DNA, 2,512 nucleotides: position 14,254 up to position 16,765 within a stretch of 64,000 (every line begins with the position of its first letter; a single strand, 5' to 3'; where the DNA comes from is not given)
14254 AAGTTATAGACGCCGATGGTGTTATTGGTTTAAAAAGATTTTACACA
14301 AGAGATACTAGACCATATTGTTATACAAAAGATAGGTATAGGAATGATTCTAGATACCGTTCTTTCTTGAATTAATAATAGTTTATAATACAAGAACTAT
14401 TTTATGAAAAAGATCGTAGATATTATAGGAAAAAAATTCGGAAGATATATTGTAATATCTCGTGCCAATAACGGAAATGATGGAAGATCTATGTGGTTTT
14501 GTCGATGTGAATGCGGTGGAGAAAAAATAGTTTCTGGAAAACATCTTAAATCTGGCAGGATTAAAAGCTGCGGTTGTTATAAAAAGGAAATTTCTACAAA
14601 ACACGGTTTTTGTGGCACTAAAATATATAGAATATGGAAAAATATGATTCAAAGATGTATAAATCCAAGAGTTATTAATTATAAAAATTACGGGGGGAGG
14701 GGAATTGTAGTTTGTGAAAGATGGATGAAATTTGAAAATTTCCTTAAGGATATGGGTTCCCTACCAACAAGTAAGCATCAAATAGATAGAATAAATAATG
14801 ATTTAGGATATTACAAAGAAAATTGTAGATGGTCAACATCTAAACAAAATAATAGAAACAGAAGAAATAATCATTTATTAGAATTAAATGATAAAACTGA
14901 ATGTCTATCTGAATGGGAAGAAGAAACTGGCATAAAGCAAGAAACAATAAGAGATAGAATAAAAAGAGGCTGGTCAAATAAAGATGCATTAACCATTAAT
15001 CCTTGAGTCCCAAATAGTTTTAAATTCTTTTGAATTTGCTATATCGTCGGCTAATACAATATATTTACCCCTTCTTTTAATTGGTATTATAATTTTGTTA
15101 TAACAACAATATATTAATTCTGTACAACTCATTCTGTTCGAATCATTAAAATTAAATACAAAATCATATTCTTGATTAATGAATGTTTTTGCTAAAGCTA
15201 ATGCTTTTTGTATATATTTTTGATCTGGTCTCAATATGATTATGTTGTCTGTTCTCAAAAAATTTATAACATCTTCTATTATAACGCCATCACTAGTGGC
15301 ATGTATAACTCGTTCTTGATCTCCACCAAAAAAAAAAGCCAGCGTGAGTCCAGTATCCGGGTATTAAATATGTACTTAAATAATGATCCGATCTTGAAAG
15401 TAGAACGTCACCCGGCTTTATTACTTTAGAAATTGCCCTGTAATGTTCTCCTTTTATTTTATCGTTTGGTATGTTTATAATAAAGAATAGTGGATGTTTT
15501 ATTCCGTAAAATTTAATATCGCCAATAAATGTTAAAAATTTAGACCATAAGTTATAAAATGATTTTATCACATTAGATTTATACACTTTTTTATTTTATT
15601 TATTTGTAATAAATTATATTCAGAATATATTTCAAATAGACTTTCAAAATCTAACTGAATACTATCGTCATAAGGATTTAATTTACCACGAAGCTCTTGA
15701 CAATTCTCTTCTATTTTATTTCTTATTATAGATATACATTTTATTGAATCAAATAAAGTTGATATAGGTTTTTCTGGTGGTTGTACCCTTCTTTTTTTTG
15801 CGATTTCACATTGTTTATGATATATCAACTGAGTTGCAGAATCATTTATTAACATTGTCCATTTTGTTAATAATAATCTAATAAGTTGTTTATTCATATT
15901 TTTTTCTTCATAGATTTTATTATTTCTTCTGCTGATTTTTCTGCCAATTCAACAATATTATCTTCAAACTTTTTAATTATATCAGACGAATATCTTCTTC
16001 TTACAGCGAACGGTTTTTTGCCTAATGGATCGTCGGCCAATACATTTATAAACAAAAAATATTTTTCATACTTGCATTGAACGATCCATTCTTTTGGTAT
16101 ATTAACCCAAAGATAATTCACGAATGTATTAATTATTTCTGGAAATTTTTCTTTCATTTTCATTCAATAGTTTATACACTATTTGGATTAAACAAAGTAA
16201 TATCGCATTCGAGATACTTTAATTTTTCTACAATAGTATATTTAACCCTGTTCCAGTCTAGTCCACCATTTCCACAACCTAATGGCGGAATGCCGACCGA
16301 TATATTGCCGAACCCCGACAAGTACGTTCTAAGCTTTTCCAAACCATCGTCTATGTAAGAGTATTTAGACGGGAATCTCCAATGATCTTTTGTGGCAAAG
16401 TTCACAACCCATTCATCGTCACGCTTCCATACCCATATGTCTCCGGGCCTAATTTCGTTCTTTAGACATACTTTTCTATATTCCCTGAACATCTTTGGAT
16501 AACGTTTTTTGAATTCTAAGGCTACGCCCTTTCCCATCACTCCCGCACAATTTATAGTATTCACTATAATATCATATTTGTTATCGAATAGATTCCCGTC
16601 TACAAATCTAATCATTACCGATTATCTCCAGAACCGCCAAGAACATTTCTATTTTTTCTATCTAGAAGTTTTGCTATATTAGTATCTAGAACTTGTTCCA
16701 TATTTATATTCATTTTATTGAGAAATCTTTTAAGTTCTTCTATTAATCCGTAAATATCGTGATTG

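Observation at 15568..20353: Minus-strand accessory cassette combining macro domain, MazG, ClpP-like protease, NadR-like P-loop kinase, Cys-rich protein and DNA methyltransferase: a candidate counter-defence / nucleotide-signal-handling island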

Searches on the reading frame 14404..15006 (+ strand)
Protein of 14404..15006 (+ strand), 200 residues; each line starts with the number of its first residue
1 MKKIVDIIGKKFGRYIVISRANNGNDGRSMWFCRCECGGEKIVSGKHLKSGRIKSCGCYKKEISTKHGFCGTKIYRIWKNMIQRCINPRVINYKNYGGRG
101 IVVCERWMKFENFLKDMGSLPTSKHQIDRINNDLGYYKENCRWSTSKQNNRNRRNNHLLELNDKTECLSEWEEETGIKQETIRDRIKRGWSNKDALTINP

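Call 8: search_protein_families(library=phrogs, proteins=[window:14404-15006:+], max_evalue=0.001)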
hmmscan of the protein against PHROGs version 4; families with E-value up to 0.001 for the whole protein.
window:14404-15006:+ (200 aa): 11 families
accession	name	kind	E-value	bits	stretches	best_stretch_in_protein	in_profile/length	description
phrog_374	-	DNA, RNA and nucleotide metabolism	1.6e-69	236.3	1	1-190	191-389/617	HNH endonuclease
phrog_3377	-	DNA, RNA and nucleotide metabolism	3.7e-52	178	1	65-197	5-138/196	HNH endonuclease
phrog_8790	-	DNA, RNA and nucleotide metabolism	9.8e-38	131.4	1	67-191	18-137/241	restriction endonuclease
phrog_2081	-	DNA, RNA and nucleotide metabolism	3.3e-30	106.6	1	38-187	58-237/433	HNH endonuclease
phrog_953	-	DNA, RNA and nucleotide metabolism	4.6e-18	66.7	1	63-155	213-307/420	HNH endonuclease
phrog_22195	-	unknown function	5.1e-05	24.1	1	7-76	10-74/148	-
phrog_27240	-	unknown function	0.00023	22.5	1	9-68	9-65/132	-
phrog_1065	-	unknown function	0.00033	21.6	1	162-199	54-91/192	-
phrog_28742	-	unknown function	0.00036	21.8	1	78-165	27-117/165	-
phrog_3322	-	DNA, RNA and nucleotide metabolism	0.00036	21.4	1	127-161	108-141/162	endonuclease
phrog_4578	-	DNA, RNA and nucleotide metabolism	0.00038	21.4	1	118-156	24-62/130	HNH endonuclease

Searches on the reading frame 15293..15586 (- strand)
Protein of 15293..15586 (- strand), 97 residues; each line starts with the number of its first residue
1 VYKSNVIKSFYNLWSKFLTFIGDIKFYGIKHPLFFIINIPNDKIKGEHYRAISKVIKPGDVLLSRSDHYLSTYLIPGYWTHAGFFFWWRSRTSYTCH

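Call 8: search_protein_families(library=phrogs, proteins=[window:15293-15586:-], max_evalue=0.001)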
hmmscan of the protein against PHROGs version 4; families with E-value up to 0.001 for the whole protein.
window:15293-15586:- (97 aa): 0 families

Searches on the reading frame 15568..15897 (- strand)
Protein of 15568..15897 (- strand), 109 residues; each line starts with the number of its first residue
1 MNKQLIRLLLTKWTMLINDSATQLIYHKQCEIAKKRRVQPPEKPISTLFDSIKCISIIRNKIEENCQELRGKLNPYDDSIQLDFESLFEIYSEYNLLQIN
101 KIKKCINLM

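Call 4: search_protein_families(library=pfam, proteins=[window:15568-15897:-], max_evalue=0.1)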
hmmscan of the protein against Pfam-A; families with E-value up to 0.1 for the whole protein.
window:15568-15897:- (109 aa): 0 families

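Call 5: search_protein_families(library=phrogs, proteins=[window:15568-15897:-], max_evalue=0.01)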
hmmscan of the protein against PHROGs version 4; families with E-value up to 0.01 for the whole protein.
window:15568-15897:- (109 aa): 0 families

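Call 25: search_protein_families(library=ncbifam, proteins=[window:15568-15897:-], max_evalue=0.01)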
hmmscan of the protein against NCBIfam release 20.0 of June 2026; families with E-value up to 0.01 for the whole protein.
window:15568-15897:- (109 aa): 0 families

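Call 26: search_protein_families(library=padloc, proteins=[window:15568-15897:-], max_evalue=0.01)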
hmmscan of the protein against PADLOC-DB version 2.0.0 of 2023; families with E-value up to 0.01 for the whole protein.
window:15568-15897:- (109 aa): 0 families

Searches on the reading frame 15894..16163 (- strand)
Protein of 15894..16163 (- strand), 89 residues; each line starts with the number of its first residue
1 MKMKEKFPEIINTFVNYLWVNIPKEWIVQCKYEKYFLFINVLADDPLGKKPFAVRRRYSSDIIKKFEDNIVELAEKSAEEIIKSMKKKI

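Call 4: search_protein_families(library=pfam, proteins=[window:15894-16163:-], max_evalue=0.1)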
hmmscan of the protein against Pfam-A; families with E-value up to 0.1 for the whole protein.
window:15894-16163:- (89 aa): 1 family
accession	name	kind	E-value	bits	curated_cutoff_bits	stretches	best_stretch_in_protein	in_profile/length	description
PF06330.16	TRI5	-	0.0093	15.3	25.2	1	11-65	68-118/362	Trichodiene synthase (TRI5)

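Call 5: search_protein_families(library=phrogs, proteins=[window:15894-16163:-], max_evalue=0.01)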
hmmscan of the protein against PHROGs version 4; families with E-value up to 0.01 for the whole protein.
window:15894-16163:- (89 aa): 0 families

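Call 25: search_protein_families(library=ncbifam, proteins=[window:15894-16163:-], max_evalue=0.01)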
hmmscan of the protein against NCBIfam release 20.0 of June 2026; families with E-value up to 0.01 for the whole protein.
window:15894-16163:- (89 aa): 0 families

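Call 26: search_protein_families(library=padloc, proteins=[window:15894-16163:-], max_evalue=0.01)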
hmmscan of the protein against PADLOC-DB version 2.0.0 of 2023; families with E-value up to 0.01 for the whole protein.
window:15894-16163:- (89 aa): 0 families

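Call 77: search_solved_structures(query=A8, max_evalue=5)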
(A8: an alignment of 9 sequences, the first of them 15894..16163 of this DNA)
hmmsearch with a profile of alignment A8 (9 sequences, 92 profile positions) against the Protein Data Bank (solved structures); distinct sequences matched with E-value up to 5: 1.
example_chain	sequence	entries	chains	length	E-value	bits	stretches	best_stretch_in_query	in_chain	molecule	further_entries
5iv5_U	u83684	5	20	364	1.7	11.8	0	26-63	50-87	Baseplate tail-tube protein gp48 | gp48, baseplate protein | Baseplate tail-tube junction protein gp48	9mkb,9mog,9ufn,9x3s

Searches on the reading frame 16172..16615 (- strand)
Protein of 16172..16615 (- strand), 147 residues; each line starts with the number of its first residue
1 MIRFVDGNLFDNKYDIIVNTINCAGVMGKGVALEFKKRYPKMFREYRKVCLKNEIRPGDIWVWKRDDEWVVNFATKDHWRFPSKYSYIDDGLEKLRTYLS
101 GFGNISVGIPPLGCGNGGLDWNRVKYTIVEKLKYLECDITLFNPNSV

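Call 4: search_protein_families(library=pfam, proteins=[window:16172-16615:-], max_evalue=0.1)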
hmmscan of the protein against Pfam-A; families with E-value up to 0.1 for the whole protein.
window:16172-16615:- (147 aa): 1 family
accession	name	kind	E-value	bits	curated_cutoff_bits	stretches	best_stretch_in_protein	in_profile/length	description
PF01661.27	Macro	-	4.8e-12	46.3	22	1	18-125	1-115/118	Macro domain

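Call 5: search_protein_families(library=phrogs, proteins=[window:16172-16615:-], max_evalue=0.01)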
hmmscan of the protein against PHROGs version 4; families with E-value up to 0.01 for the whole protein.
window:16172-16615:- (147 aa): 3 families
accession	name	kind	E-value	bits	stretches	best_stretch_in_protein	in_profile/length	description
phrog_335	-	other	1.3e-43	150.8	1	1-135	55-196/422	phosphatase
phrog_30914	-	unknown function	1.9e-41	143.3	1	1-145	1-150/371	-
phrog_15329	-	unknown function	0.0035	18.6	1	103-126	62-85/104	-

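Call 25: search_protein_families(library=ncbifam, proteins=[window:16172-16615:-], max_evalue=0.01)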
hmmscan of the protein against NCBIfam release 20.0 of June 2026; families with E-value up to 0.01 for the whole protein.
window:16172-16615:- (147 aa): 2 families
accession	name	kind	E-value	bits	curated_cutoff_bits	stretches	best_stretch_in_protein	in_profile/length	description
NF048014.1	antitoxin_DarG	equivalog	6.9e-62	209.7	250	1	2-146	1-150/338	type II toxin-antitoxin system antitoxin DNA ADP-ribosyl glycohydrolase DarG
NF001666.0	PRK00431.2-2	equivalog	9.4e-05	22.4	246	1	2-38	3-39/164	ADP-ribose-binding protein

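Call 26: search_protein_families(library=padloc, proteins=[window:16172-16615:-], max_evalue=0.01)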
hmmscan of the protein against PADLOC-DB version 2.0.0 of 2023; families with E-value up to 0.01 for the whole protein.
window:16172-16615:- (147 aa): 1 family
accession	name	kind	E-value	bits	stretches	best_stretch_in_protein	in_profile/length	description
PDLC02990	DarG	-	1.8e-62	209.7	1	1-146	1-147/329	-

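Call 33: search_solved_structures(query=window:16172-16615:-, max_evalue=0.001, show_alignments=3)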
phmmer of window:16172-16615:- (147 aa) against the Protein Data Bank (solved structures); distinct sequences matched with E-value up to 0.001: 13.
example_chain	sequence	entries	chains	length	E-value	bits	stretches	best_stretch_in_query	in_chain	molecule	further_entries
5m3i_A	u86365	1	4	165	3.4e-36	127.9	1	1-144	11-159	RNase III inhibitor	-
5m31_A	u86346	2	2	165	5.9e-35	123.9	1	1-142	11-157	Appr-1-p processing domain protein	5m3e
7omu_AAA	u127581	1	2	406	3.8e-17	66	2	67-144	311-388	Macro domain-containing protein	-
4j5r_A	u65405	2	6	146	6.1e-10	42.6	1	2-142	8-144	O-acetyl-ADP-ribose deacetylase 1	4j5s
4j5q_A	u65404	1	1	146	6.1e-10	42.6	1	2-142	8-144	O-acetyl-ADP-ribose deacetylase 1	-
2eee_A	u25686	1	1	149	6.5e-10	42.5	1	2-142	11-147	Uncharacterized protein C6orf130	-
2l8r_A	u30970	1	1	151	6.9e-10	42.4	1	2-142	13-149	Uncharacterized protein C6orf130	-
2lgr_A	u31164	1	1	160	8.4e-10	42.2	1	2-142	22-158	Uncharacterized protein C6orf130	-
6lfu_A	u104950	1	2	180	1.5e-05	28.3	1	2-52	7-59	ADP-ribose 1''-phosphate phosphatase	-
6lft_A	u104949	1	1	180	1.5e-05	28.3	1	2-52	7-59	ADP-ribose 1''-phosphate phosphatase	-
6lfq_A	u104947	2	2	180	2.9e-05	27.4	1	2-52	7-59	ADP-ribose 1''-phosphate phosphatase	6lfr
6lfs_A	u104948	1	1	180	7.3e-05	26.1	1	2-52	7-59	ADP-ribose 1''-phosphate phosphatase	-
5e3b_A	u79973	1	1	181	0.00034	23.9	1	16-142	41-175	Macrodomain protein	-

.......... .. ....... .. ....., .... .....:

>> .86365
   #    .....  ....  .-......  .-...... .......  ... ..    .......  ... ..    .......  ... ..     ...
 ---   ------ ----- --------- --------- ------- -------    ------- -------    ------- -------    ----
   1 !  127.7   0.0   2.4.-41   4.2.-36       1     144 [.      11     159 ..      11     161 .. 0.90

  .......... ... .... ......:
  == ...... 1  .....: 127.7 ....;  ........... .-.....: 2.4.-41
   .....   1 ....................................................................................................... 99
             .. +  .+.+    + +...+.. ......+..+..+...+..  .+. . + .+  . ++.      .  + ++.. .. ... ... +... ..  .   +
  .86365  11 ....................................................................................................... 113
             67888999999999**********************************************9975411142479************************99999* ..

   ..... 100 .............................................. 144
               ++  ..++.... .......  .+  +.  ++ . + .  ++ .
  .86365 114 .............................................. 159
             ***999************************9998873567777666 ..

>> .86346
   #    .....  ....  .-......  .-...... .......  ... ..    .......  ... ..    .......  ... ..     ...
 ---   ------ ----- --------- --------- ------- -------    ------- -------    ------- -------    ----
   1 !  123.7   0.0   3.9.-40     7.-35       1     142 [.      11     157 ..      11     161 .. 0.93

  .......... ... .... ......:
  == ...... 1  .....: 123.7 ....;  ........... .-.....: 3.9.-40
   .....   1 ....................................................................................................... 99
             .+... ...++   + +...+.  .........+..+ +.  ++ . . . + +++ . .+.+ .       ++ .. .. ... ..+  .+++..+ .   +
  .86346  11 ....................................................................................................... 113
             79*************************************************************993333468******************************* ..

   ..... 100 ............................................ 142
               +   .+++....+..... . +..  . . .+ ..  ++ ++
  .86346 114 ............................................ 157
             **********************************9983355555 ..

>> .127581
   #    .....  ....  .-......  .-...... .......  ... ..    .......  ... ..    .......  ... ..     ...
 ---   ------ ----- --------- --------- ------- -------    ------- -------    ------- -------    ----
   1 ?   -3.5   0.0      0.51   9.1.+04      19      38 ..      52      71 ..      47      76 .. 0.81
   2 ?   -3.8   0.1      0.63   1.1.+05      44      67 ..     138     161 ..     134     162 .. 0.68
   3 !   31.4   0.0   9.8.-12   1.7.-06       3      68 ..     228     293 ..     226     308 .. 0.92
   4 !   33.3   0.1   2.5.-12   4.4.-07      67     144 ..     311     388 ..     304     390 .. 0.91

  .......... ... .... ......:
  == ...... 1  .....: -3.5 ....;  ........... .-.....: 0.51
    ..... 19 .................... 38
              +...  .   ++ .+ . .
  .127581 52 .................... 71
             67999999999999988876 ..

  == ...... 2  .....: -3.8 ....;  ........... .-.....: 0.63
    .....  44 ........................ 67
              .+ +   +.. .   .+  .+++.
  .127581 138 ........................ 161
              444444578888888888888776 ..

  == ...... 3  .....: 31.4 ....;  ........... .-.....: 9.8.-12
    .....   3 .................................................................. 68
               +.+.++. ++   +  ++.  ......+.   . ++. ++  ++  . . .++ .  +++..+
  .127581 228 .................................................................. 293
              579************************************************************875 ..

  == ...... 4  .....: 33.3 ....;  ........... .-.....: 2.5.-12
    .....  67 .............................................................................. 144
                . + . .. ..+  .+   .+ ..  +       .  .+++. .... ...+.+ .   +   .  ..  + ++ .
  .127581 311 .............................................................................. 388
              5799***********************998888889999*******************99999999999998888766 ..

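Call 94: find_homologous_proteins(query=window:16172-16615:-, max_evalue=1e-10)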
Query window:16172-16615:- (147 aa): 1318 proteins with E <= 1e-10 among 1346 candidates; the best 120 are listed.
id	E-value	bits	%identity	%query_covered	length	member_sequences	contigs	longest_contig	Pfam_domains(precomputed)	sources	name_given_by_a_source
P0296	7.8e-99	346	100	100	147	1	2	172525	PF01661.28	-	-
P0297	3.3e-79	283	81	100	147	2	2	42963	PF01661.28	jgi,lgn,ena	-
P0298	3.7e-76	273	76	100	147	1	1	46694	PF01661.28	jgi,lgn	jgi:O-acetyl-ADP-ribose deacetylase (regulator of RNase III)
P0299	1.2e-73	265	76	100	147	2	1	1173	PF01661.28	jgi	-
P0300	9.2e-69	249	70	98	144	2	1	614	PF01661.28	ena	-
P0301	2.5e-58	215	61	100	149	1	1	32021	PF01661.28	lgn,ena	-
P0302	2.2e-52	195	60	99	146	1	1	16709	PF01661.28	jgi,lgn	jgi:O-acetyl-ADP-ribose deacetylase (regulator of RNase III)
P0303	2.5e-49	185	56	99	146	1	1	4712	PF01661.28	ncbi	-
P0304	3.6e-49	185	54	100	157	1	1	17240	PF01661.28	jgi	jgi:O-acetyl-ADP-ribose deacetylase (regulator of RNase III)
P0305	1.2e-47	180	56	99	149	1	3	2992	PF01661.28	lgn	-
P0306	3.3e-45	172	53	99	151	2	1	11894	PF01661.28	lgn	-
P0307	4.5e-45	172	53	99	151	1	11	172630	PF01661.28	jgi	jgi:O-acetyl-ADP-ribose deacetylase (regulator of RNase III)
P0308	4.6e-45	172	49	99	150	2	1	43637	PF01661.28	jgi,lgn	jgi:O-acetyl-ADP-ribose deacetylase (regulator of RNase III)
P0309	5.1e-45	171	52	99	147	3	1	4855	PF01661.28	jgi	jgi:O-acetyl-ADP-ribose deacetylase (regulator of RNase III)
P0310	8.2e-44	167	52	98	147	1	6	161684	PF01661.28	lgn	-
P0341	7.7e-39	151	49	98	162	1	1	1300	PF01661.28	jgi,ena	-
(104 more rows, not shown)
